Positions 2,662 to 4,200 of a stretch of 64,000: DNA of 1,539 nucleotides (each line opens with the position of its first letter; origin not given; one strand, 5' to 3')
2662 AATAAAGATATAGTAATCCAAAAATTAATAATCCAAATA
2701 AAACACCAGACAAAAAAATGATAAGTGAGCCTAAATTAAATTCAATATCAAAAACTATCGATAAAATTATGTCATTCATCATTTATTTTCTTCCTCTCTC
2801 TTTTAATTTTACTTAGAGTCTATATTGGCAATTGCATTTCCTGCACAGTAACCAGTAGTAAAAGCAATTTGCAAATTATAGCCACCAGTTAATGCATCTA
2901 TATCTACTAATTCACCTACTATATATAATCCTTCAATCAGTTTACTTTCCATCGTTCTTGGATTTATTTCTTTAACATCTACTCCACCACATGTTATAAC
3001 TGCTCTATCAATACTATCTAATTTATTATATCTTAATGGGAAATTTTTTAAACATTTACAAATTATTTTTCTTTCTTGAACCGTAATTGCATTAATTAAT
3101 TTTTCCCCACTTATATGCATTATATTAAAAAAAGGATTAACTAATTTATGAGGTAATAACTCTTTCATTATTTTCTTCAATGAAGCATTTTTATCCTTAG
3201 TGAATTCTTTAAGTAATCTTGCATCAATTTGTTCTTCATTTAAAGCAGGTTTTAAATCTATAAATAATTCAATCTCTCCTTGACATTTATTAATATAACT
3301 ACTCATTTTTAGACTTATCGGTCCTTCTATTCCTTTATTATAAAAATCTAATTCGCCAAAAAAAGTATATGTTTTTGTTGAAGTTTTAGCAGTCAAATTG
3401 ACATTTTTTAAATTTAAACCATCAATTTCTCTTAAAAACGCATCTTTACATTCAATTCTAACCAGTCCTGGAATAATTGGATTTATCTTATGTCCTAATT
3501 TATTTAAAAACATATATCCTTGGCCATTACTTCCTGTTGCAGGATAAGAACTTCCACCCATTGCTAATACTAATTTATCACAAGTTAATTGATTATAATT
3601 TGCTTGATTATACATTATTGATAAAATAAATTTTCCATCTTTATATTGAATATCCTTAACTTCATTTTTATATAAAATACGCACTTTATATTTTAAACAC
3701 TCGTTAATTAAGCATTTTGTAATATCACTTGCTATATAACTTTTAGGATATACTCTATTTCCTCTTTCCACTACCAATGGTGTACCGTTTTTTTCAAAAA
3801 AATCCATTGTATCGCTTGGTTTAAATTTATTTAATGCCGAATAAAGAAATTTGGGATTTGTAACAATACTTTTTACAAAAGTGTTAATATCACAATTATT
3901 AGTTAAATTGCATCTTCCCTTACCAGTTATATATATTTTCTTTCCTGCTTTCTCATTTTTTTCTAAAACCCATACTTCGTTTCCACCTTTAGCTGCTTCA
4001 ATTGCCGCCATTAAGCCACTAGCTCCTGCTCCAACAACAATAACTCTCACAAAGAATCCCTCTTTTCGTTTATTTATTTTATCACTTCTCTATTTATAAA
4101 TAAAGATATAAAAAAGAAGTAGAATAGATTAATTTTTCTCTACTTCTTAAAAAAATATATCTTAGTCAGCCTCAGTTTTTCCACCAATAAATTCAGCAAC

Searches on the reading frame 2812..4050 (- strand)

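Call 30: search_protein_families(library=pfam, proteins=[window:2812-4050:-], max_evalue=0.001)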
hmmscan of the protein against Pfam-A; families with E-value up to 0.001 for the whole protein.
window:2812-4050:- (413 aa): 11 families
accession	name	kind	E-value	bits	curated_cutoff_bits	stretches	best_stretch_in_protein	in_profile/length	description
PF03486.20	HI0933_like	-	1.5e-86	290.3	50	1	2-405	2-243/244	HI0933-like protein Rossmann domain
PF22780.1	HI0933_like_1st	-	6.2e-28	98.1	27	1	194-351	2-164/165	HI0933-like protein barrel and H2TH domain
PF00890.30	FAD_binding_2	-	2.8e-10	40.4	20.4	1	3-42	2-41/414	FAD binding domain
PF01266.30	DAO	-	1.8e-09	38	27.9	1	2-36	1-35/353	FAD dependent oxidoreductase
PF07992.20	Pyr_redox_2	-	8.1e-09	35.7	26.1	1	1-171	1-114/291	Pyridine nucleotide-disulphide oxidoreductase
PF13738.12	Pyr_redox_3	-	6.1e-07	29.4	30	0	4-40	1-37/305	Pyridine nucleotide-disulphide oxidoreductase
PF12831.13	FAD_oxidored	-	8.6e-07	29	27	1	3-149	2-128/416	FAD dependent oxidoreductase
PF00070.33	Pyr_redox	-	1.9e-05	25.5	22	0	2-35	1-34/82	Pyridine nucleotide-disulphide oxidoreductase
PF13450.12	NAD_binding_8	-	2.5e-05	24.9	21.9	1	5-39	1-35/68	NAD(P)-binding Rossmann-like domain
PF01134.28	GIDA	-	0.00013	21.7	22.1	0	3-32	2-31/391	Glucose inhibited division protein A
PF01494.25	FAD_binding_3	-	0.00087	19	22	0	2-35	3-36/349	FAD binding domain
